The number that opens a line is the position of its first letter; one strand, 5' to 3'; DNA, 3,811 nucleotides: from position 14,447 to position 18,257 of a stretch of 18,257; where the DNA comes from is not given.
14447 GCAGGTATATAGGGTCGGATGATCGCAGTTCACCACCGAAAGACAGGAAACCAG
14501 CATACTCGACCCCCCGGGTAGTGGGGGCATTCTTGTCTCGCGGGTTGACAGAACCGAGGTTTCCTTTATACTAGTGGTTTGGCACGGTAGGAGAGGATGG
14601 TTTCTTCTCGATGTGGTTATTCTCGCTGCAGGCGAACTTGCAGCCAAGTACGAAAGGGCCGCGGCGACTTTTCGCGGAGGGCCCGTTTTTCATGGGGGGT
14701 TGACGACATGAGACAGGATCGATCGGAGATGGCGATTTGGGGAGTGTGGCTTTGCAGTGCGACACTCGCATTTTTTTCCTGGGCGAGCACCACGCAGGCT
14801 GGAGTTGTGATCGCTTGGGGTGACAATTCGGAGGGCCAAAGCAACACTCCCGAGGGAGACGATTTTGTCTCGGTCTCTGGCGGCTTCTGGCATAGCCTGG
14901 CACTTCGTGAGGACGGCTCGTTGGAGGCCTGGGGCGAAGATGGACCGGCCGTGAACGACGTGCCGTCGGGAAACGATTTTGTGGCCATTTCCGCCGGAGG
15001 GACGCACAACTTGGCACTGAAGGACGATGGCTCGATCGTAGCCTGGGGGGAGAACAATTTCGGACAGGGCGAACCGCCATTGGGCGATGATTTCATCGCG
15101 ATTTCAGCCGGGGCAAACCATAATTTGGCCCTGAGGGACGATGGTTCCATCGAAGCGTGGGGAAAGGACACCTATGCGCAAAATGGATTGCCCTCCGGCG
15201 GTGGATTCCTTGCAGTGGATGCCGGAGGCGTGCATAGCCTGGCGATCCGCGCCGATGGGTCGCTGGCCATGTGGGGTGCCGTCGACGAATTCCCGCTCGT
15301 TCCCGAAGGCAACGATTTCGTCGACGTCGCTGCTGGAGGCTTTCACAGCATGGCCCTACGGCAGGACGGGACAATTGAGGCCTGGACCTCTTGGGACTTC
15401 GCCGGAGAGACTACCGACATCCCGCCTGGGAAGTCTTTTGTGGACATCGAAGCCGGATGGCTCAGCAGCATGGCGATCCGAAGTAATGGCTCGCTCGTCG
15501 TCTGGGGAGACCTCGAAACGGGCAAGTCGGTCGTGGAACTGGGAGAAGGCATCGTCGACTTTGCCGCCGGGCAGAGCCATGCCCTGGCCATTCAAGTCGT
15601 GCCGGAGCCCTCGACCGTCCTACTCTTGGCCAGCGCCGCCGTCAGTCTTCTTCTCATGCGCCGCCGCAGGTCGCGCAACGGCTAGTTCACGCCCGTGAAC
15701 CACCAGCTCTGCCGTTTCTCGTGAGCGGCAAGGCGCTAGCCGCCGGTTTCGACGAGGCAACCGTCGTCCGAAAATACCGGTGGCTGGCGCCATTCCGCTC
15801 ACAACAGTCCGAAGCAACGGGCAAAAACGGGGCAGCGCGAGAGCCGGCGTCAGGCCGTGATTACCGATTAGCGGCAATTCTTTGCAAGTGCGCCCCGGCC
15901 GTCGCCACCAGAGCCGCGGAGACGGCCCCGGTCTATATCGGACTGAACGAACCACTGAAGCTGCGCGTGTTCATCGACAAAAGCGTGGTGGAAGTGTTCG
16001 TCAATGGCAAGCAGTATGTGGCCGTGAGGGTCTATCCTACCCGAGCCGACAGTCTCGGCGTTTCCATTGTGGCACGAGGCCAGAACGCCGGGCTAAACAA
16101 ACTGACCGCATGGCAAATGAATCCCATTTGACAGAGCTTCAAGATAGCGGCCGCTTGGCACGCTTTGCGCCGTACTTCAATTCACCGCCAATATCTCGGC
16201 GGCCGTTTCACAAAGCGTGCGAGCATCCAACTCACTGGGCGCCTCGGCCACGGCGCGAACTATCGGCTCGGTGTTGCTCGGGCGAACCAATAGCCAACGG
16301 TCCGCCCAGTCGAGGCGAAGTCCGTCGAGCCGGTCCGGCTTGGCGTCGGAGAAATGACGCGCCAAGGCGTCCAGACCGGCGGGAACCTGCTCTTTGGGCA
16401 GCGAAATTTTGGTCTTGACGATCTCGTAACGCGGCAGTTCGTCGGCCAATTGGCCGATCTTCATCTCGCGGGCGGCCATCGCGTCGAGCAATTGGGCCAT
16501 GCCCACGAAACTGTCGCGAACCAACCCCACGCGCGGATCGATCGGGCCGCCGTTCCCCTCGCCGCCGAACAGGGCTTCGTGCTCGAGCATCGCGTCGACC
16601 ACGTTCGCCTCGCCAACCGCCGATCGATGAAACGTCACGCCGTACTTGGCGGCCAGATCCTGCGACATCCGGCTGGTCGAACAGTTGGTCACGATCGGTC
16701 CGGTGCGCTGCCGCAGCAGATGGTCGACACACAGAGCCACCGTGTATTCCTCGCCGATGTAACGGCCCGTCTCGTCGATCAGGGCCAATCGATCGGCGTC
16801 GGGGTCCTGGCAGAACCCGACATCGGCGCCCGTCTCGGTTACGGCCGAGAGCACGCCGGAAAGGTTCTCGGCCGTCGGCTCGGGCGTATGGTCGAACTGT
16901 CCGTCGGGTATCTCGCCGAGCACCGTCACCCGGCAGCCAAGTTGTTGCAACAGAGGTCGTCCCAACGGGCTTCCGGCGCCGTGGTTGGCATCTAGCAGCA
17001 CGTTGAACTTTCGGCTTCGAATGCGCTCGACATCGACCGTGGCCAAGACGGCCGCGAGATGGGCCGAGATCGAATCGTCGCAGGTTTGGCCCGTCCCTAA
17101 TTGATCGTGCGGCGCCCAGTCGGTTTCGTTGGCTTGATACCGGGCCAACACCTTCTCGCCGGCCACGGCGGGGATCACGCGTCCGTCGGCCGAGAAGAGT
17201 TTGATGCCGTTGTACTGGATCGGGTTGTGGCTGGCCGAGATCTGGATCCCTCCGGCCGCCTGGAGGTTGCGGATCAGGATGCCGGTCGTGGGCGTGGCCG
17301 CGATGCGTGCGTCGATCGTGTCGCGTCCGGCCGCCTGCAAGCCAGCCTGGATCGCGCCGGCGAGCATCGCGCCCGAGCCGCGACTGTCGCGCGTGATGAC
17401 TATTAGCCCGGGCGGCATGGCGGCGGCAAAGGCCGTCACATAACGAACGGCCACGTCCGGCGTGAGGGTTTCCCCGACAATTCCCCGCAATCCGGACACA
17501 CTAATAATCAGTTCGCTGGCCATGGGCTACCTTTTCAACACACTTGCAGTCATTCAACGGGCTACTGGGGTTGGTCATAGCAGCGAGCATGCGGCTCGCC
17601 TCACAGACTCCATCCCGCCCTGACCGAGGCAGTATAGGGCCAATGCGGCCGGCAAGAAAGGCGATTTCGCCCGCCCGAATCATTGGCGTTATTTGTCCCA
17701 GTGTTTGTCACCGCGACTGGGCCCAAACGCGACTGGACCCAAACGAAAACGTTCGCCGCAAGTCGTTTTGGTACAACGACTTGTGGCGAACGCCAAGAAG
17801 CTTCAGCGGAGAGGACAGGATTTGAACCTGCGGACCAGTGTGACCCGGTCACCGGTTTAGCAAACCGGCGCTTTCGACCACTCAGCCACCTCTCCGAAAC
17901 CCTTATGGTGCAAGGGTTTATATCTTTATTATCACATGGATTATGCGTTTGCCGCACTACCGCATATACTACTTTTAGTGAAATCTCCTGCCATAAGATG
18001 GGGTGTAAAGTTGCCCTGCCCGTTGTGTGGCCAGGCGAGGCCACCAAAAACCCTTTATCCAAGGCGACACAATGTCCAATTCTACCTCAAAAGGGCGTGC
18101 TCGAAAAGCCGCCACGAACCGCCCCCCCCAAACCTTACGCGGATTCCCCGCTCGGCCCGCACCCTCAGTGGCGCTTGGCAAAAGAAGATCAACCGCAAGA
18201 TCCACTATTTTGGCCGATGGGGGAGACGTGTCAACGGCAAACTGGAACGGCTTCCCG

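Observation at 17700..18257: tRNA-Ser(GCT) neighbourhood: AT-rich patch and frameshifted integrase-like 5' end at the window edge, a possible boundary of an integrated element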

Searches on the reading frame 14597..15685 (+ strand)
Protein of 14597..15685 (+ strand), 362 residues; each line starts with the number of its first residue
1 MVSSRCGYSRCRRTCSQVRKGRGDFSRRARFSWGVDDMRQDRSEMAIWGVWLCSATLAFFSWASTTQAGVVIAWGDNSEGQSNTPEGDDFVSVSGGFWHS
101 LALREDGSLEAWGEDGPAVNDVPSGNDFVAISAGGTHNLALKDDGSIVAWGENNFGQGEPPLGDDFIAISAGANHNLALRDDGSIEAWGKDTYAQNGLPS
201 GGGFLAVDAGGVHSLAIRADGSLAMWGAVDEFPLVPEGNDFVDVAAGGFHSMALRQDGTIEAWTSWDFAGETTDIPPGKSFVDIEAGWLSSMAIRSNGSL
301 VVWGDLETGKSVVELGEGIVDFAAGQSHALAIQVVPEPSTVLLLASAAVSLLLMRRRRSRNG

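Call 11: search_protein_families(library=pfam, proteins=[window:14597-15685:+])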
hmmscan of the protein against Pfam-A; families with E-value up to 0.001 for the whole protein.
window:14597-15685:+ (362 aa): 4 families
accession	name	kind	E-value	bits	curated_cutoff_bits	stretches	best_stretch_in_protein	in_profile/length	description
PF13540.12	RCC1_2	-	6.4e-43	143.9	22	4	128-157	1-30/30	Regulator of chromosome condensation (RCC1) repeat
PF25390.1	WD40_RLD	-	2.4e-33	116.4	150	3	117-199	22-124/363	RCC1-like domain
PF00415.24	RCC1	-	7.5e-16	58.9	21.7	0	236-254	32-50/50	Regulator of chromosome condensation (RCC1) repeat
PF07589.16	PEP-CTERM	-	0.00024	21.5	20.7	1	335-357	2-24/24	PEP-CTERM motif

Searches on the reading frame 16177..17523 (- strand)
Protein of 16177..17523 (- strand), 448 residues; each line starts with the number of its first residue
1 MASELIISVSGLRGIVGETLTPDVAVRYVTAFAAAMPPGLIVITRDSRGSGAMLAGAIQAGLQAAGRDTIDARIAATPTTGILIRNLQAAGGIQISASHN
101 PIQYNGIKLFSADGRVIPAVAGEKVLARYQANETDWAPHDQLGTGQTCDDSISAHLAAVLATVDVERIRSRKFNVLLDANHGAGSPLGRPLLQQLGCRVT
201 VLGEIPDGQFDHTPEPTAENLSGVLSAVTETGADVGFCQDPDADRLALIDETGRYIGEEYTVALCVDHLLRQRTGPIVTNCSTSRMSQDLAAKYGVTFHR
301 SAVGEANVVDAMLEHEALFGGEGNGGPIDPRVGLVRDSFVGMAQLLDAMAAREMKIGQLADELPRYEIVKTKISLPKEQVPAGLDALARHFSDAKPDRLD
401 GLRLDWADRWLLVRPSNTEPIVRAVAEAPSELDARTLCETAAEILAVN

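Call 8: find_encoding_contigs(protein=window:16177-17523:-, flank=10000, max_places=6)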
Protein window:16177-17523:- (448 aa): no gene with exactly this product is on record in the collection.

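Call 11: search_protein_families(library=pfam, proteins=[window:16177-17523:-])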
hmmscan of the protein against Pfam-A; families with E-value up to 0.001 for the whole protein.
window:16177-17523:- (448 aa): 4 families
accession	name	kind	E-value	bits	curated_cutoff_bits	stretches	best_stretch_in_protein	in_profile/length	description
PF02878.22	PGM_PMM_I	-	3.6e-31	108.1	22.5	1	9-133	6-135/138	Phosphoglucomutase/phosphomannomutase, alpha/beta/alpha domain I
PF02879.22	PGM_PMM_II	-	6.4e-23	81.7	29.3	1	154-253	2-103/103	Phosphoglucomutase/phosphomannomutase, alpha/beta/alpha domain II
PF02880.22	PGM_PMM_III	-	7.6e-20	71.6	20.7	1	260-364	4-113/115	Phosphoglucomutase/phosphomannomutase, alpha/beta/alpha domain III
PF00408.26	PGM_PMM_IV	-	1.1e-07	32.2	23.1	1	393-443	21-67/68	Phosphoglucomutase/phosphomannomutase, C-terminal domain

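Call 61: find_homologous_proteins(query=window:16177-17523:-, max_evalue=1e-100)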
Query window:16177-17523:- (448 aa): 7226 proteins with E <= 1e-100 among 8000 candidates; the best 120 are listed.
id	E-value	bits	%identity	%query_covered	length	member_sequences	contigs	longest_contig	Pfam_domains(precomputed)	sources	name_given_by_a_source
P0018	1.2e-292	988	100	100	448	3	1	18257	PF02878.23,PF00408.27,PF02879.23,PF02880.23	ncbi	-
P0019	1.3e-229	780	79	98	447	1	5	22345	PF02878.23,PF00408.27,PF02879.23,PF02880.23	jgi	-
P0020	9.4e-225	764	78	99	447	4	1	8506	PF02878.23,PF00408.27,PF02879.23,PF02880.23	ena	-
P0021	1.4e-222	757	76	99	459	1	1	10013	PF02878.23,PF00408.27,PF02879.23,PF02880.23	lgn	-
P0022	4.8e-220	749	76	99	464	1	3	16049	PF02878.23,PF00408.27,PF02879.23,PF02880.23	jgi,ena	-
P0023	2.4e-219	746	77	99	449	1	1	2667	PF02878.23,PF00408.27,PF02879.23,PF02880.23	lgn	-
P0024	4.0e-219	746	75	99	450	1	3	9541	PF02878.23,PF00408.27,PF02879.23,PF02880.23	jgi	jgi:phosphomannomutase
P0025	5.5e-219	745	75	99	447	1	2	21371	PF02878.23,PF00408.27,PF02879.23,PF02880.23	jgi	-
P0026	1.8e-218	744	76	99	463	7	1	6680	PF02878.23,PF00408.27,PF02879.23,PF02880.23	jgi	-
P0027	1.9e-217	740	75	99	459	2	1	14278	PF02878.23,PF00408.27,PF02879.23,PF02880.23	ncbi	-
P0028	2.5e-217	740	75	99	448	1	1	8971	PF02878.23,PF00408.27,PF02879.23,PF02880.23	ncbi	-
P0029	2.9e-217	740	74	99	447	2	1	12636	PF02878.23,PF00408.27,PF02879.23,PF02880.23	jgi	jgi:phosphomannomutase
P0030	6.1e-217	739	76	99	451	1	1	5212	PF02878.23,PF00408.27,PF02879.23,PF02880.23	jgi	jgi:phosphomannomutase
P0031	1.1e-216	738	76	99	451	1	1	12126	PF02878.23,PF00408.27,PF02879.23,PF02880.23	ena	-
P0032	1.2e-215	734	74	99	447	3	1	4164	PF02878.23,PF00408.27,PF02879.23,PF02880.23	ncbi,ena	-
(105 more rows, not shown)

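Call 62: find_encoding_contigs(protein=P0019, flank=6000, max_places=4)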
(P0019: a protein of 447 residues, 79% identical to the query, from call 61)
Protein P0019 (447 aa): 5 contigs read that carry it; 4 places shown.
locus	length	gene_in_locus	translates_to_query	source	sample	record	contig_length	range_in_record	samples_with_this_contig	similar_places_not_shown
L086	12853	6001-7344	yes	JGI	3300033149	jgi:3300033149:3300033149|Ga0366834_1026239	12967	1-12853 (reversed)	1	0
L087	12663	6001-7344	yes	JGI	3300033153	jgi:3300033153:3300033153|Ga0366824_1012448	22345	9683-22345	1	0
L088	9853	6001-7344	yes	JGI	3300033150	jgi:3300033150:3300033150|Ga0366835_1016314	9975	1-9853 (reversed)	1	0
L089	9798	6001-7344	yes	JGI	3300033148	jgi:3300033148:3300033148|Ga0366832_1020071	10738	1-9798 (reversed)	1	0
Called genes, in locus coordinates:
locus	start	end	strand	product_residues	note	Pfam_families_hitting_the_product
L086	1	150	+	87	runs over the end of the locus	?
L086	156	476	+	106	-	PF05016:ParE_toxin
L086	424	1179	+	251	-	-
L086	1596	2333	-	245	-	PF00334:NDK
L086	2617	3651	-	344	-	PF02776:TPP_enzyme_N, PF02775:TPP_enzyme_C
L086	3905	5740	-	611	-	PF02878:PGM_PMM_I, PF02879:PGM_PMM_II, PF02880:PGM_PMM_III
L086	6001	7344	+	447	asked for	PF02878:PGM_PMM_I, PF02879:PGM_PMM_II, PF02880:PGM_PMM_III, PF00408:PGM_PMM_IV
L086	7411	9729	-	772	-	-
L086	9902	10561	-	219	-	PF06439:3keto-disac_hyd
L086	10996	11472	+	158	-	-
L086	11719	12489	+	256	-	PF01507:PAPS_reduct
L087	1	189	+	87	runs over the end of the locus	-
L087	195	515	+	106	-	PF05016:ParE_toxin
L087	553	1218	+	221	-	-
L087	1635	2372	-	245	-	PF00334:NDK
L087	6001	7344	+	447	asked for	PF02878:PGM_PMM_I, PF02879:PGM_PMM_II, PF02880:PGM_PMM_III, PF00408:PGM_PMM_IV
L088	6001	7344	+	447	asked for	PF02878:PGM_PMM_I, PF02879:PGM_PMM_II, PF02880:PGM_PMM_III, PF00408:PGM_PMM_IV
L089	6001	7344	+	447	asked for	PF02878:PGM_PMM_I, PF02879:PGM_PMM_II, PF02880:PGM_PMM_III, PF00408:PGM_PMM_IV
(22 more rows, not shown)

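Call 63: find_encoding_contigs(protein=P0025, flank=6000, max_places=3)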
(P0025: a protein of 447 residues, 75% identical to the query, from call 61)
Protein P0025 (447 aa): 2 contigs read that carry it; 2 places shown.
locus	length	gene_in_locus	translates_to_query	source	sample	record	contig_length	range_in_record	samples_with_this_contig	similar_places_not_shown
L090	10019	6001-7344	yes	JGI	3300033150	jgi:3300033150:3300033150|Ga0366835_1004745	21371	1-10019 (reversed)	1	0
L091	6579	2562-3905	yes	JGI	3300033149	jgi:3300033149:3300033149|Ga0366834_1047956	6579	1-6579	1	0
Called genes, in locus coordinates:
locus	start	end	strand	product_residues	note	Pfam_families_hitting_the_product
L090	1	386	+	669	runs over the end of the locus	PF13584:BatD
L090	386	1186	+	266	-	PF07719:TPR_2 (faint)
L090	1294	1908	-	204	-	PF00117:GATase, PF07722:Peptidase_C26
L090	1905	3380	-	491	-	PF04715:, PF00425:Chorismate_bind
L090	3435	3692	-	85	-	-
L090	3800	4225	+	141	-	PF10990:DUF2809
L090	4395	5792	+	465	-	-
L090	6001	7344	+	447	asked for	PF02878:PGM_PMM_I, PF02879:PGM_PMM_II, PF02880:PGM_PMM_III, PF00408:PGM_PMM_IV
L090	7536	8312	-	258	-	-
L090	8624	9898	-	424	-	-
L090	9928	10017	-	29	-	?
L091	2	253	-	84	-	?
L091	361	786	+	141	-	PF10990:DUF2809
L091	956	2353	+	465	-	-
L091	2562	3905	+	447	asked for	PF02878:PGM_PMM_I, PF02879:PGM_PMM_II, PF02880:PGM_PMM_III, PF00408:PGM_PMM_IV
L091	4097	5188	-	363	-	-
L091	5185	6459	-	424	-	-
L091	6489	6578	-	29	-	?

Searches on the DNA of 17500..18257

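Call 27: search_rna_families(source=window, start=17500, end=18257, threshold=evalue, max_evalue=1)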
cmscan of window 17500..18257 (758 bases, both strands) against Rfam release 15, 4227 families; matches with E-value up to 1: 3.
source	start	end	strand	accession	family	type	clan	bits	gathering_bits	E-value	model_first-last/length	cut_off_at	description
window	17807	17895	-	RF00005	tRNA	Gene; tRNA;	CL00001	62.9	29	3.3e-13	1-71/71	no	tRNA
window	17807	17860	+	RF04351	Plastid-psbl-rps4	Cis-reg;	-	33.4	68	4.2e-05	1-53/53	no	Plastid-psbl-rps4 3UTR RNA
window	17747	17813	-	RF01678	P37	Gene; sRNA;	-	29.5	50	0.0015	1-62/62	no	Pseudomonas sRNA P37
